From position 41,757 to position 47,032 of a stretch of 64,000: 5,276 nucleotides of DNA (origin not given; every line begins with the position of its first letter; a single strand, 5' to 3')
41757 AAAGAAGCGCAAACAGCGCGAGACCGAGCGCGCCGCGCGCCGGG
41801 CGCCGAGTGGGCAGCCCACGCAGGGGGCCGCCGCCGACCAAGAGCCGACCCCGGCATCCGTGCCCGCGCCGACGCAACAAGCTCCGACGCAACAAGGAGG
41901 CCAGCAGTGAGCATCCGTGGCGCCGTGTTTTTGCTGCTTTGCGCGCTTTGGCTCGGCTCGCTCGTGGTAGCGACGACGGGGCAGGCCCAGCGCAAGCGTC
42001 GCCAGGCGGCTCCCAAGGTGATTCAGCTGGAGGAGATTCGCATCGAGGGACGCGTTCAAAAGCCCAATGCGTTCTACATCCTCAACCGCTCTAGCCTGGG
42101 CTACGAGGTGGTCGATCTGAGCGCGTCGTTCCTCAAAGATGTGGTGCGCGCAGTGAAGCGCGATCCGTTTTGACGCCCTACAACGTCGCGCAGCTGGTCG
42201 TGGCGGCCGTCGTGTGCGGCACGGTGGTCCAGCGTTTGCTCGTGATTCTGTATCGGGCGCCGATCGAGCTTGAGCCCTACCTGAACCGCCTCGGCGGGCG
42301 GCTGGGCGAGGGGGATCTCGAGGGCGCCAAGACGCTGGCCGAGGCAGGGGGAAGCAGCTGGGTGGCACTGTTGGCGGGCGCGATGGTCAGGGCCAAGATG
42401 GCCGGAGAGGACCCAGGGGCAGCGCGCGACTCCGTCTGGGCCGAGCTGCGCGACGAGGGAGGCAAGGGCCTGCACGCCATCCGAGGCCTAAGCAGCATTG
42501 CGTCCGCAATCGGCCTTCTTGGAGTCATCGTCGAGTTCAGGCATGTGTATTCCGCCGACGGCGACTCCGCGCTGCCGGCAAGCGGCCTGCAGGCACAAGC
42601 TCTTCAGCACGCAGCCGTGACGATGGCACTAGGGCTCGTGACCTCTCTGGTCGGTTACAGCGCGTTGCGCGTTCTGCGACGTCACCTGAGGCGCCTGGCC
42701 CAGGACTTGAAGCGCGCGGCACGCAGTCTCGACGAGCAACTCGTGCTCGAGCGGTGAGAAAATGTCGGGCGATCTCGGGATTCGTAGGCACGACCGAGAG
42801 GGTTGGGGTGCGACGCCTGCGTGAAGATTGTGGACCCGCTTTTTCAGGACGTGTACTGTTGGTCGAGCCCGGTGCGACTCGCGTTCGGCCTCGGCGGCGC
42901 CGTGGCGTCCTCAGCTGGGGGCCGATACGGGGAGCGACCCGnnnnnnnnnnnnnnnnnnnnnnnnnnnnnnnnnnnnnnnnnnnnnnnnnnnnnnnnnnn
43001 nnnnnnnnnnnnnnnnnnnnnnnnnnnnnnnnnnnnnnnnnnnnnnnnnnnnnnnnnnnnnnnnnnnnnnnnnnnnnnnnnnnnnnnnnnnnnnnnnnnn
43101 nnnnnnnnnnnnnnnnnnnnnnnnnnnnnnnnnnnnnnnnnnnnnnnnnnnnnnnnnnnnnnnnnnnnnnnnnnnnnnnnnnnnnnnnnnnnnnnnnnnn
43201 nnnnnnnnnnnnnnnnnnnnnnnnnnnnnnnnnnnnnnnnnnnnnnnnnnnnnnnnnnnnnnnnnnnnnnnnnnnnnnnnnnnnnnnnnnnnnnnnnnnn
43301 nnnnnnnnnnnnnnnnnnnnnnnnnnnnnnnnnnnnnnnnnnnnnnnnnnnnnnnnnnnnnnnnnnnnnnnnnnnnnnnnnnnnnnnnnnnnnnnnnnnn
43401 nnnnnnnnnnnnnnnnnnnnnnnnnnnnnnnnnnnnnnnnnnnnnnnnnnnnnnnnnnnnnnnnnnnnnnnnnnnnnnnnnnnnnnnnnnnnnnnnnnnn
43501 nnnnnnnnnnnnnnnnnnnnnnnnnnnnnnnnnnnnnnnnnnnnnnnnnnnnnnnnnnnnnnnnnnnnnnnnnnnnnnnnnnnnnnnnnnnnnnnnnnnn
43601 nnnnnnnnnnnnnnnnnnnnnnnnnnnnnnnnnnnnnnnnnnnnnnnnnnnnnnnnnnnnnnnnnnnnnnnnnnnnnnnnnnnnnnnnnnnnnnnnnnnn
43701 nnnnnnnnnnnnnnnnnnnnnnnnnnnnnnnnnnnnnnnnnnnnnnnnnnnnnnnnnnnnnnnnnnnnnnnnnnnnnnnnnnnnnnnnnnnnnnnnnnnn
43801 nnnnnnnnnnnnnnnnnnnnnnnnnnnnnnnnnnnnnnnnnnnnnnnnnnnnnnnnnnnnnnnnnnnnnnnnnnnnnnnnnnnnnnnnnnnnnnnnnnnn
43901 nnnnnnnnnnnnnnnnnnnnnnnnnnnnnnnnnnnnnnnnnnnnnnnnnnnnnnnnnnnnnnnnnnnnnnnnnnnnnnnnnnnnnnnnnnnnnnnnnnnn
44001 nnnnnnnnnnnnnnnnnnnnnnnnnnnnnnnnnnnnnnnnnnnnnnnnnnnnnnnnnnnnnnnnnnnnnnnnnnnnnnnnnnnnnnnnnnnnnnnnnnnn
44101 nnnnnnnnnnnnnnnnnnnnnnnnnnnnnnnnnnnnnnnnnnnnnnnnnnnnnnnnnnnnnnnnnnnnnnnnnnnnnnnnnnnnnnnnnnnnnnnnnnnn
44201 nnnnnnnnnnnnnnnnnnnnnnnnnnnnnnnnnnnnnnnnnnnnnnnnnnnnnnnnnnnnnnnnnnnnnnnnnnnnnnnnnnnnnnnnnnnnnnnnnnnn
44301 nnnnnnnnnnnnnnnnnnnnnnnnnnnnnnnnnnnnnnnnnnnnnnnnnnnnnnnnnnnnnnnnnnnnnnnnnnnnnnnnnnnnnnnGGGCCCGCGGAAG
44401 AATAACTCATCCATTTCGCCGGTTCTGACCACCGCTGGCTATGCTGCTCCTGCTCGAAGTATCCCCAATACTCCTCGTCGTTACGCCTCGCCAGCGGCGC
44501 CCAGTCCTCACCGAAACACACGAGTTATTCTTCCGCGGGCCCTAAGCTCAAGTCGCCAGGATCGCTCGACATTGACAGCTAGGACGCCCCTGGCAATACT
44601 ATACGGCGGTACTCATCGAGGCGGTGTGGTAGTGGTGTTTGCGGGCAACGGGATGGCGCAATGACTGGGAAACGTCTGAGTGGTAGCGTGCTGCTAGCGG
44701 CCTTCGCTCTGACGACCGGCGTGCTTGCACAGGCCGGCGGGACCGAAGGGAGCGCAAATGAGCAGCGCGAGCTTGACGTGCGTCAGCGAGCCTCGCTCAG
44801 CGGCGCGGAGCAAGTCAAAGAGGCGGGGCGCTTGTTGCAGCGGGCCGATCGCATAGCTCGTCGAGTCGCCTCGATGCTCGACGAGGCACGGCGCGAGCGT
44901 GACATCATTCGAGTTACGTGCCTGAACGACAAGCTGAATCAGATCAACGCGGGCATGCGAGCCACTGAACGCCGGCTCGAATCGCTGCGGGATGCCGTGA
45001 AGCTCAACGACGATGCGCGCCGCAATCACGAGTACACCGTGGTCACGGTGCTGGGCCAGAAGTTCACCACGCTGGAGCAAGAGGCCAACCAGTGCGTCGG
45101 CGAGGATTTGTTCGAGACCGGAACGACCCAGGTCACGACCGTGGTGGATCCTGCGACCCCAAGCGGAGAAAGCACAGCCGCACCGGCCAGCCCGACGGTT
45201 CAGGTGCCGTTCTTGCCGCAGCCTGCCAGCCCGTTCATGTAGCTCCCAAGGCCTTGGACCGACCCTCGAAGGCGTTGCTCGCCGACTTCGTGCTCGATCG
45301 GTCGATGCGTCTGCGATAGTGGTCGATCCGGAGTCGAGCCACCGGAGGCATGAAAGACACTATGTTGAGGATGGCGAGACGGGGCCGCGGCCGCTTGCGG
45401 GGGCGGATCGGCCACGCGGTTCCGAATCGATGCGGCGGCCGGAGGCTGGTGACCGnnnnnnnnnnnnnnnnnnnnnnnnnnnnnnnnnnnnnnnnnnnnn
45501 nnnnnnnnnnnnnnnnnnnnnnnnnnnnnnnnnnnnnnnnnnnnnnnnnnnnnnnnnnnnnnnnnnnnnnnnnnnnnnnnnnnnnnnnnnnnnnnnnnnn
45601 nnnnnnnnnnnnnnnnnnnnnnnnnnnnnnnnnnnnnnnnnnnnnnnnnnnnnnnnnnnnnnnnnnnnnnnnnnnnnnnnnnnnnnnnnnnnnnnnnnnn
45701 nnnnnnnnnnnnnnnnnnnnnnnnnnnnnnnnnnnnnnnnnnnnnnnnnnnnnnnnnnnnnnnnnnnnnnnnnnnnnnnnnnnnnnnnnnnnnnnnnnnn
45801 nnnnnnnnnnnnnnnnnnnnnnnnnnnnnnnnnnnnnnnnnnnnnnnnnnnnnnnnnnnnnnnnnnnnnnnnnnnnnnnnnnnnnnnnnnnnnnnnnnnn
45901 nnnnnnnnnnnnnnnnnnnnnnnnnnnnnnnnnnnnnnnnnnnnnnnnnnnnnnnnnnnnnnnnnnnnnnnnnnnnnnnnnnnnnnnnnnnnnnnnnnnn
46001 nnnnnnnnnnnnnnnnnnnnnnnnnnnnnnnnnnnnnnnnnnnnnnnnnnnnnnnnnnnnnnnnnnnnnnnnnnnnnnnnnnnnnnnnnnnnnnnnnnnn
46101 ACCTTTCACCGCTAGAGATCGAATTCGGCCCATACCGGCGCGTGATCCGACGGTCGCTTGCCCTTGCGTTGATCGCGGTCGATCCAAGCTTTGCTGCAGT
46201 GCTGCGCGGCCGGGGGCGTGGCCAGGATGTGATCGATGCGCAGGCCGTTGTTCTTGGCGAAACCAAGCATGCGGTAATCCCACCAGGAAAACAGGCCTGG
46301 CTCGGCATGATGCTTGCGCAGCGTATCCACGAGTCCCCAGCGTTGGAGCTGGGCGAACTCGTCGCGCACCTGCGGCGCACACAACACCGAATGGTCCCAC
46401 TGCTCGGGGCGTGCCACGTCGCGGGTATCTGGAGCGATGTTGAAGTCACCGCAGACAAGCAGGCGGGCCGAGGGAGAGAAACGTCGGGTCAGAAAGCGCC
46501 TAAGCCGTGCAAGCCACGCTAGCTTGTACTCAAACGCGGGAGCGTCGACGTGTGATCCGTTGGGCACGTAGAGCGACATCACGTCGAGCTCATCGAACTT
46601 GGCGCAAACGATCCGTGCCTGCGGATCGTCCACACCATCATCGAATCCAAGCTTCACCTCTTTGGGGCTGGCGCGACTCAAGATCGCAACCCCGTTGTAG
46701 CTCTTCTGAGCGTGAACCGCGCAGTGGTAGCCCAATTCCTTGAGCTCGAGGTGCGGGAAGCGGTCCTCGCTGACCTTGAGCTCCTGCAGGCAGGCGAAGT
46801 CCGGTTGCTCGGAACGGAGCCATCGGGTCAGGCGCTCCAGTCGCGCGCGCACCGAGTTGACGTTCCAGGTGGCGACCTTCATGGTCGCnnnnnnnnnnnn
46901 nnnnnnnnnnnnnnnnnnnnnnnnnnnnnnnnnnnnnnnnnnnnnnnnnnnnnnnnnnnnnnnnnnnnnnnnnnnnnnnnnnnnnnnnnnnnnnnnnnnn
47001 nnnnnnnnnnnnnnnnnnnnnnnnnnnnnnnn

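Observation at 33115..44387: Seven-gene, translationally coupled Glt/Nfs-like trans-envelope operon with non-canonical composition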

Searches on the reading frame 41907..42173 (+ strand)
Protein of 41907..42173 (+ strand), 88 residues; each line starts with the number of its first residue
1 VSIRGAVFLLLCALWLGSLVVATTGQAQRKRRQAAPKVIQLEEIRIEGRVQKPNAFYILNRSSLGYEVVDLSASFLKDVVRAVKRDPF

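Call 4: search_protein_families(library=pfam, proteins=[window:41907-42173:+], max_evalue=0.01)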
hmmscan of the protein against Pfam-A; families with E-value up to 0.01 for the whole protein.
window:41907-42173:+ (88 aa): 0 families

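Call 5: search_protein_families(library=ncbifam, proteins=[window:41907-42173:+], max_evalue=0.01)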
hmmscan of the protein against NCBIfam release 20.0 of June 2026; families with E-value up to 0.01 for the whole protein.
window:41907-42173:+ (88 aa): 0 families

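Call 84: search_protein_families(library=pfam, proteins=[window:41907-42173:+], max_evalue=1)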
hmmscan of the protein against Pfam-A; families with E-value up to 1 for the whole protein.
window:41907-42173:+ (88 aa): 2 families
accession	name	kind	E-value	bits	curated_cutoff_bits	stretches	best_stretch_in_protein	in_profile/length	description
PF17838.7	PH_16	-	0.083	13.2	22.8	1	24-74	61-111/128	PH domain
PF13400.11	Tad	-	0.17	12.7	22.3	1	7-34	7-33/47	Putative Flp pilus-assembly TadE/G-like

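Call 85: search_protein_families(library=ncbifam, proteins=[window:41907-42173:+], max_evalue=0.1)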
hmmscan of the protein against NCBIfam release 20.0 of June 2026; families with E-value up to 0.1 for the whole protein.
window:41907-42173:+ (88 aa): 2 families
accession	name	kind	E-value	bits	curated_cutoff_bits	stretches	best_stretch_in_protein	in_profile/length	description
TIGR03054.2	photo_alph_chp1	equivalog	0.01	16.1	55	1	7-86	5-87/138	photosynthetic complex assembly protein PuhC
NF033764.1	gliding_CglF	equivalog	0.013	15.5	90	1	10-63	6-64/88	adventurous gliding motility protein CglF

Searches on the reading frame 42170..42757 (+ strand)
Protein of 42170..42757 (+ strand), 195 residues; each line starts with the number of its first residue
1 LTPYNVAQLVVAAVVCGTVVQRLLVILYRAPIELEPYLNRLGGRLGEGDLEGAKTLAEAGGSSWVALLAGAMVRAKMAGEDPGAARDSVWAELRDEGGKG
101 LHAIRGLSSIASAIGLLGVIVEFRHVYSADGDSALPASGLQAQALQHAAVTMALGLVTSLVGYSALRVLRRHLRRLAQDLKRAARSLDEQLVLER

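Call 4: search_protein_families(library=pfam, proteins=[window:42170-42757:+], max_evalue=0.01)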
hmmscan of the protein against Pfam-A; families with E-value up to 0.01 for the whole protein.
window:42170-42757:+ (195 aa): 1 family
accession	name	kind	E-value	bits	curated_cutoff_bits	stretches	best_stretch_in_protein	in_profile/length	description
PF01618.21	MotA_ExbB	-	0.00012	22.2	22.9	1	79-180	21-125/127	MotA/TolQ/ExbB proton channel family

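Call 5: search_protein_families(library=ncbifam, proteins=[window:42170-42757:+], max_evalue=0.01)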
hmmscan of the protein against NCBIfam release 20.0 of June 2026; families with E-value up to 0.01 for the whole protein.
window:42170-42757:+ (195 aa): 0 families

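Call 53: search_solved_structures(query=A5, max_evalue=10)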
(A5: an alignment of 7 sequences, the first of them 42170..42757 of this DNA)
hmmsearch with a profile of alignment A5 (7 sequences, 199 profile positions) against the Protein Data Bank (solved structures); distinct sequences matched with E-value up to 10: 7.
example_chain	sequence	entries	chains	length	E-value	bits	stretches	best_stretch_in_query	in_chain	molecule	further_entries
8odt_A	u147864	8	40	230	0.0055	19.8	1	97-180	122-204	Tol-Pal system protein TolQ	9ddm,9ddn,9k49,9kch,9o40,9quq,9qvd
9kpz_A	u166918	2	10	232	0.0059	19.8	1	97-180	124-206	Tol-Pal system protein TolQ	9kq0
8vlw_A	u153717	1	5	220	0.15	15.1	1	98-172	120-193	Tol-Pal system protein TolQ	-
9avi_A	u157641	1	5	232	0.17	15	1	98-174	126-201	Tol-Pal system protein TolQ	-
9jvb_A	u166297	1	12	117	0.2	14.8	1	40-78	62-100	Transcription elongation factor S-II, putative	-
6bii_A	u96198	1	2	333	0.38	13.9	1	45-90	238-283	Glyoxylate reductase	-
6iy6_E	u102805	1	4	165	0.52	13.4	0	5-48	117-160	Bifunctional glutamate/proline--tRNA ligase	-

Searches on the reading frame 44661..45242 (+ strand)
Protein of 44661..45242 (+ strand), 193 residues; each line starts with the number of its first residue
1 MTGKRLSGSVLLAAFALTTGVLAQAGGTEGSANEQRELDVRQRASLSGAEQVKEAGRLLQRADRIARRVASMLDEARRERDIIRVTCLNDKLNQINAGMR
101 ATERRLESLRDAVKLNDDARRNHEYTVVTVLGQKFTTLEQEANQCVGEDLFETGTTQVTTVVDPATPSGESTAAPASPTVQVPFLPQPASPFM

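Call 10: search_protein_families(library=pfam, proteins=[window:44661-45242:+], max_evalue=0.001)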
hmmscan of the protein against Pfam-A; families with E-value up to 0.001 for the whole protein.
window:44661-45242:+ (193 aa): 0 families

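Call 84: search_protein_families(library=pfam, proteins=[window:44661-45242:+], max_evalue=1)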
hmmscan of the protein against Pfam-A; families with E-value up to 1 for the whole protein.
window:44661-45242:+ (193 aa): 4 families
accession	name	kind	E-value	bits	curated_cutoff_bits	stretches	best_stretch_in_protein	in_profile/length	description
PF13675.11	PilJ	-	0.033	14.7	26.6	1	45-113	6-65/114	Type IV pili methyl-accepting chemotaxis transducer N-term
PF00901.23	Orbi_VP5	-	0.14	11.1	27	1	65-142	127-199/506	Orbivirus outer capsid protein VP5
PF20304.3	Sp-CxC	-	0.2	12.1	27.5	0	100-117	43-60/63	Small protein from certain CxC ATPase-based DNA modification systems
PF13851.11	GAS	-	0.25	11.2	32.3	1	62-139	122-198/200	Growth-arrest specific micro-tubule binding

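Call 85: search_protein_families(library=ncbifam, proteins=[window:44661-45242:+], max_evalue=0.1)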
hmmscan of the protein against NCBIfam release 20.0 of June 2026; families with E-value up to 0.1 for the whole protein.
window:44661-45242:+ (193 aa): 0 families

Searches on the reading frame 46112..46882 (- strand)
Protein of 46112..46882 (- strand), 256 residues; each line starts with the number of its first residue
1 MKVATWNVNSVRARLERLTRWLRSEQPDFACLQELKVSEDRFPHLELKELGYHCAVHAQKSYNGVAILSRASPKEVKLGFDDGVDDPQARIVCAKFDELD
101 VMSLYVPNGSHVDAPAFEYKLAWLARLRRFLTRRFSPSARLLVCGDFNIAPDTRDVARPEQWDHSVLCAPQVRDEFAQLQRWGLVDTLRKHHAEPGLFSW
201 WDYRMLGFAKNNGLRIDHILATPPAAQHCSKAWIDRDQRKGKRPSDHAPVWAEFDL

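Call 10: search_protein_families(library=pfam, proteins=[window:46112-46882:-], max_evalue=0.001)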
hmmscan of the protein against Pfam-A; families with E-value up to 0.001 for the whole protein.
window:46112-46882:- (256 aa): 1 family
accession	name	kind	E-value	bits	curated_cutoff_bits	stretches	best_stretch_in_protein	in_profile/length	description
PF03372.29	Exo_endo_phos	-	3.1e-35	122.3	24.5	1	4-247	1-225/225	Endonuclease/Exonuclease/phosphatase family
